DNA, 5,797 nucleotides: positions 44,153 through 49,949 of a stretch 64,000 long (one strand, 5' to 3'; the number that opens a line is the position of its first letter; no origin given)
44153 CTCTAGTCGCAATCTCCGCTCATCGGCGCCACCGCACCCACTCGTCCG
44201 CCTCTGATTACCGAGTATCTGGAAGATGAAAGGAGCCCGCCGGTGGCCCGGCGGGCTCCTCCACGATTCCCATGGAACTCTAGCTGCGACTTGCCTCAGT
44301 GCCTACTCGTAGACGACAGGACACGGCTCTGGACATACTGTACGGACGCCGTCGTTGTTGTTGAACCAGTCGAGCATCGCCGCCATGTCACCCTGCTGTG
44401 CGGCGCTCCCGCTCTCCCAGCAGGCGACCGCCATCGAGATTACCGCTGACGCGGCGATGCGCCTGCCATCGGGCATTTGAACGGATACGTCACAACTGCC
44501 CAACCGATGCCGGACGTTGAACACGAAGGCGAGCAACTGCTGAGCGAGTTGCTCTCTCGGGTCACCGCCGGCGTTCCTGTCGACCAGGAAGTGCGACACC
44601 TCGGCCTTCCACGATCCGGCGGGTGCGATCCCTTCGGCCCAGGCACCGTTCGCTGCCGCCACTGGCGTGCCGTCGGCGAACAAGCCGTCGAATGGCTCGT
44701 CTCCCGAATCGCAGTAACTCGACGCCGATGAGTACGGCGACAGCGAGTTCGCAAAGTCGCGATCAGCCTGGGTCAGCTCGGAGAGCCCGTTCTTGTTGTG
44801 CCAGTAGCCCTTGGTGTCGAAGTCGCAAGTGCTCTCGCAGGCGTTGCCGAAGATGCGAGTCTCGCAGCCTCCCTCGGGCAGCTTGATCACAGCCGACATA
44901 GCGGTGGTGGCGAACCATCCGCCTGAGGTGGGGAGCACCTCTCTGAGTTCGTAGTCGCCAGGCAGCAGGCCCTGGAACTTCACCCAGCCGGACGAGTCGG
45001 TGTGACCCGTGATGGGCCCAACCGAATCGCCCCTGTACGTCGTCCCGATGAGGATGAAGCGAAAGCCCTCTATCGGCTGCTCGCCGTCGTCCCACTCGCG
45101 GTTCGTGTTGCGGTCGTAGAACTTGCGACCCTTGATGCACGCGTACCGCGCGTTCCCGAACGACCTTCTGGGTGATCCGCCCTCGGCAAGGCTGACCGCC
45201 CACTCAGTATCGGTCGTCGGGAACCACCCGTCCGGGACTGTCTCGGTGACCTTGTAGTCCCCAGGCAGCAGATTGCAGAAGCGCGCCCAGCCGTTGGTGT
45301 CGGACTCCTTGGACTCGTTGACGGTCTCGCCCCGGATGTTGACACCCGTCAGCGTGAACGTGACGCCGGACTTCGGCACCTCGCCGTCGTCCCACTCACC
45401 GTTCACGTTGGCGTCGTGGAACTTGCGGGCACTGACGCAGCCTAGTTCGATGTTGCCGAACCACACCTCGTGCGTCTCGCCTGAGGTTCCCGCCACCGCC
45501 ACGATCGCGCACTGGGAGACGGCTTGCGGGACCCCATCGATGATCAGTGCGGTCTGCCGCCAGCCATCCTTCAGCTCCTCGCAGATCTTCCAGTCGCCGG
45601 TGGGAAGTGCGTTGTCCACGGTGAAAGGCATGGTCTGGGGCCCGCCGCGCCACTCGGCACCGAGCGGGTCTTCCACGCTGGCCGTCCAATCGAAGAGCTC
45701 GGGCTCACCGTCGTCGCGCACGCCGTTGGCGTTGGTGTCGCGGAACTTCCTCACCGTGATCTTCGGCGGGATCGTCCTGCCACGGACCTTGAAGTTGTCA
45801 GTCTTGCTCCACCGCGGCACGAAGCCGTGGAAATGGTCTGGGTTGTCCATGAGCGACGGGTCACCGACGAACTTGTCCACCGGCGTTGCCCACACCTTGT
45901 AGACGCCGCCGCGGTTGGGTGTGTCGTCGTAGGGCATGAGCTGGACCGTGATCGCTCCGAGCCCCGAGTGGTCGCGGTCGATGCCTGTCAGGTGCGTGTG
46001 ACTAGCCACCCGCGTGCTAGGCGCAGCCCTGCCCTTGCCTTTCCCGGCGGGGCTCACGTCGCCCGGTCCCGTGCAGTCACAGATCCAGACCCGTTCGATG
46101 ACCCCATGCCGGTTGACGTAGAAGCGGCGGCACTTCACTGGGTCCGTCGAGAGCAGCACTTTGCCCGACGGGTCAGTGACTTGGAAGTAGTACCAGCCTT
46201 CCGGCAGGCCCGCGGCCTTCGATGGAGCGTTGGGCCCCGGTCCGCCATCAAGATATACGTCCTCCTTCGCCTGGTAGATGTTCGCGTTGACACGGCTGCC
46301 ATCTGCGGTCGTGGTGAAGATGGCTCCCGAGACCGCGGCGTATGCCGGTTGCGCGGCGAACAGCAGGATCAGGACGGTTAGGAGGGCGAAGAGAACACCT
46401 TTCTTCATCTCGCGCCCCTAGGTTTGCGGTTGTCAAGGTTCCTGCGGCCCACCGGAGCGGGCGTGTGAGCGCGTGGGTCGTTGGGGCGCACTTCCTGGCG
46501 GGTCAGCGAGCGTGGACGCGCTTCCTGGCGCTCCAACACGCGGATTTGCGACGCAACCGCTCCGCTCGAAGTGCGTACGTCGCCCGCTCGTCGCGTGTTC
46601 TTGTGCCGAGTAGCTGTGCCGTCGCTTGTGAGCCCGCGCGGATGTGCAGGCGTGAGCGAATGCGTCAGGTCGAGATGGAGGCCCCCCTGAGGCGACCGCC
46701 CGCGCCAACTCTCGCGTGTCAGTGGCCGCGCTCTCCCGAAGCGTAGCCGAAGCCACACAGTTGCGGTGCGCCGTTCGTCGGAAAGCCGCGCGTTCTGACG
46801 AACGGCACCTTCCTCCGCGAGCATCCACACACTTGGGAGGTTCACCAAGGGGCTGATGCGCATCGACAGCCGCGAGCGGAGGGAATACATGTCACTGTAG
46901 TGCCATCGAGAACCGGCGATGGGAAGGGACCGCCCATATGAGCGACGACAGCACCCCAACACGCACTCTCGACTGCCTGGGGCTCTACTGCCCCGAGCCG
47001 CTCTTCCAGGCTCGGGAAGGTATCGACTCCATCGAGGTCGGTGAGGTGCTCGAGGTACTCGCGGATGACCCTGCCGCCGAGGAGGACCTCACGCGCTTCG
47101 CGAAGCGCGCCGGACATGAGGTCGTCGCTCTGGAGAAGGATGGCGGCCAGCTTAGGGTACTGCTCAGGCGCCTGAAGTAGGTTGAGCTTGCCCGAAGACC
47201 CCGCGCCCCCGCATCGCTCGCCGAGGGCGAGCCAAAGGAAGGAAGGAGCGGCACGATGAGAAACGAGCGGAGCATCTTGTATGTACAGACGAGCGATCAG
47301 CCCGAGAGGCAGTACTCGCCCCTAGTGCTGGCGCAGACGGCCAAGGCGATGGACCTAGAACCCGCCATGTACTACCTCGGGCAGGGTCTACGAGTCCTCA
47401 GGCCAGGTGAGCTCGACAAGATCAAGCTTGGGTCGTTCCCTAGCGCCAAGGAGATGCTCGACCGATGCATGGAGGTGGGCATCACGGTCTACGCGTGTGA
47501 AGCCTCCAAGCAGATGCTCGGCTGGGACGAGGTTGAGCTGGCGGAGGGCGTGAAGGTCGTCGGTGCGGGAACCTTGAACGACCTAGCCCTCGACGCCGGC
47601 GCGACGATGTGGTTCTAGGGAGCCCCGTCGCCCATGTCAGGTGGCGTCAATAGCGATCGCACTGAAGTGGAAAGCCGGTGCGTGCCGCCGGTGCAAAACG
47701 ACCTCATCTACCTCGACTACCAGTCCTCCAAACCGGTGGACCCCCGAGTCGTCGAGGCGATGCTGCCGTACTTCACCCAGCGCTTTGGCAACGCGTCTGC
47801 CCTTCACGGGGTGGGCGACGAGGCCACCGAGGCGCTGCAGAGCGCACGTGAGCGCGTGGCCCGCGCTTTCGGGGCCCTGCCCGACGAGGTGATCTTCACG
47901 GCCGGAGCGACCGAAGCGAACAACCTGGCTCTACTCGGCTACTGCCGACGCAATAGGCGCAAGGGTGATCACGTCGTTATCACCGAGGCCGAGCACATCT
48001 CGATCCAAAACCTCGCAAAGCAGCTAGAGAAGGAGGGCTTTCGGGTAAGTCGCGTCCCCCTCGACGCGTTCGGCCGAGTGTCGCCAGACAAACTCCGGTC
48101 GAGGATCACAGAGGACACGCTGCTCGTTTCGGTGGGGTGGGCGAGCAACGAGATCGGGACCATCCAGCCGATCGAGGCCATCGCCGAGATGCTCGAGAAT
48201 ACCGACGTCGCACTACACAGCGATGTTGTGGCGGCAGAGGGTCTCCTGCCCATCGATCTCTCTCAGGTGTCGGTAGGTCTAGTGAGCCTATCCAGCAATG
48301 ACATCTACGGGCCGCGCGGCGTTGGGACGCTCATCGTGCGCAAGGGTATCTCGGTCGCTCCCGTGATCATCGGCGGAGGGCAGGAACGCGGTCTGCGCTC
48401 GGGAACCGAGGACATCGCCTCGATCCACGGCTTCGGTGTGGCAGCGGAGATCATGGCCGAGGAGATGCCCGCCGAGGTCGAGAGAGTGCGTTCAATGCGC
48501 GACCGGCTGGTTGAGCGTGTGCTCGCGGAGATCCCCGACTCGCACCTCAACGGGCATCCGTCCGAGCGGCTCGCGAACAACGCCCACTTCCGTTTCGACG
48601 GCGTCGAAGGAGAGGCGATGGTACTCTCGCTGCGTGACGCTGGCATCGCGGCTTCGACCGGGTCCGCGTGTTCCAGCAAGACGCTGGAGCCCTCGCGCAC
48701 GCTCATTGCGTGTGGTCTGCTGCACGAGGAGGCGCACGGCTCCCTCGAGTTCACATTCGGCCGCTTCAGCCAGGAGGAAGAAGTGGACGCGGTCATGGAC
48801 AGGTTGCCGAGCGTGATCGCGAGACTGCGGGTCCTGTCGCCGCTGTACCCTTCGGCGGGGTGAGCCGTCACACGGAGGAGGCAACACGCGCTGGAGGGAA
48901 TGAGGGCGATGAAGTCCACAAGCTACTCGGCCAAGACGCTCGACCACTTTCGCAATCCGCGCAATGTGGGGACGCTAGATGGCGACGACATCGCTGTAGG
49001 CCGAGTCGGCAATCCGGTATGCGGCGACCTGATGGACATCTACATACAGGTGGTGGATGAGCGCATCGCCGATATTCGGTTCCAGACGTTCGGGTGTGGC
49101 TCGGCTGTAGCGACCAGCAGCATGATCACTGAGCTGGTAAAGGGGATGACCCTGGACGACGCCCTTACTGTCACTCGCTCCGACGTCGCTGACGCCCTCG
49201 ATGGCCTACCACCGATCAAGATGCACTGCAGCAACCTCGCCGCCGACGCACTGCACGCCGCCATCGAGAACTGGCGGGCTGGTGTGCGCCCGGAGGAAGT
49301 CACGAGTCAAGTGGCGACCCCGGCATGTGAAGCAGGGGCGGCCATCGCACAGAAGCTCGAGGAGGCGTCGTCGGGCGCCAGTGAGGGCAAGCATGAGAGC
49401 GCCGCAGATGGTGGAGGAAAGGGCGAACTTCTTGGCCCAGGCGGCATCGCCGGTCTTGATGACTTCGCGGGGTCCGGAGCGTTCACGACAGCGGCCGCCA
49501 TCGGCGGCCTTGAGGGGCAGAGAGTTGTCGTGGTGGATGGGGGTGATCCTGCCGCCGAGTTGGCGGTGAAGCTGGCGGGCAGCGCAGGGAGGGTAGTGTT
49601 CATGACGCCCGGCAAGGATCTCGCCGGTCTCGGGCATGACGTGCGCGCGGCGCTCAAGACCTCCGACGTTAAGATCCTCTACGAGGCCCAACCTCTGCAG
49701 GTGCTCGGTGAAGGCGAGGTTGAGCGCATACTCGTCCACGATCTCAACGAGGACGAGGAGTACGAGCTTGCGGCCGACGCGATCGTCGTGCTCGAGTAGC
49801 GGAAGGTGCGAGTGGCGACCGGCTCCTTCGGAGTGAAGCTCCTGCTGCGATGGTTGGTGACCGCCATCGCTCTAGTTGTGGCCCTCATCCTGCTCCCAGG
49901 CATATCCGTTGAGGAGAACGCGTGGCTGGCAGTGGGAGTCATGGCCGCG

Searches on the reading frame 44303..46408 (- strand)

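Call 29: search_protein_families(library=pfam, proteins=[window:44303-46408:-], max_evalue=0.0001)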
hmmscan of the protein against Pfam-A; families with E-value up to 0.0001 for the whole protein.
window:44303-46408:- (701 aa): 2 families
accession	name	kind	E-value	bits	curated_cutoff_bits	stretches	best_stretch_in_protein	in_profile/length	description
PF17210.9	SdrD_B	-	3.1e-18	66.4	29.7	1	330-400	8-75/112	SdrD B-like domain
PF17802.7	SpaA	-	3.8e-14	53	23.1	1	347-411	17-80/91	Prealbumin-like fold domain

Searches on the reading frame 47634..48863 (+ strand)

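Call 31: search_protein_families(library=pfam, proteins=[window:47634-48863:+], max_evalue=0.0001)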
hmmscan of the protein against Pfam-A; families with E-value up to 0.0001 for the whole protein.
window:47634-48863:+ (409 aa): 2 families
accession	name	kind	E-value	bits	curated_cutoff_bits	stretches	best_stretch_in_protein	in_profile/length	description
PF00266.25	Aminotran_5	-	6.8e-68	229.8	21.5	1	25-387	1-371/371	Aminotransferase class-V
PF01212.27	Beta_elim_lyase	-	3e-06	27.2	27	1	67-197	33-168/288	Beta-eliminating lyase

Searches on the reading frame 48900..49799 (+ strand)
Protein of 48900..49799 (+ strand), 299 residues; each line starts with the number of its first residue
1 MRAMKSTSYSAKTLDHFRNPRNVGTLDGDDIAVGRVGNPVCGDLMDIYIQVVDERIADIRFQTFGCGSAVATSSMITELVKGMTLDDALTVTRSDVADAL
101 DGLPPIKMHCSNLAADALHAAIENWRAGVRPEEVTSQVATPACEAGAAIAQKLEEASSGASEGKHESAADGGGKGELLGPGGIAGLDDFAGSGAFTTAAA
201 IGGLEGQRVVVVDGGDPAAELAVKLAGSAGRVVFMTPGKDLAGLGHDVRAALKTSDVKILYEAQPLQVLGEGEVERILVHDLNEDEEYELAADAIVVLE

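Call 31: search_protein_families(library=pfam, proteins=[window:48900-49799:+], max_evalue=0.0001)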
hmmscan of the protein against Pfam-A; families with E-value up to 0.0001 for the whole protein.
window:48900-49799:+ (299 aa): 1 family
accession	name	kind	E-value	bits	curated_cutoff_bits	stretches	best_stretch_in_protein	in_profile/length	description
PF01592.21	NifU_N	-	7.5e-45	152.6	22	1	9-127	2-122/127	NifU-like N terminal domain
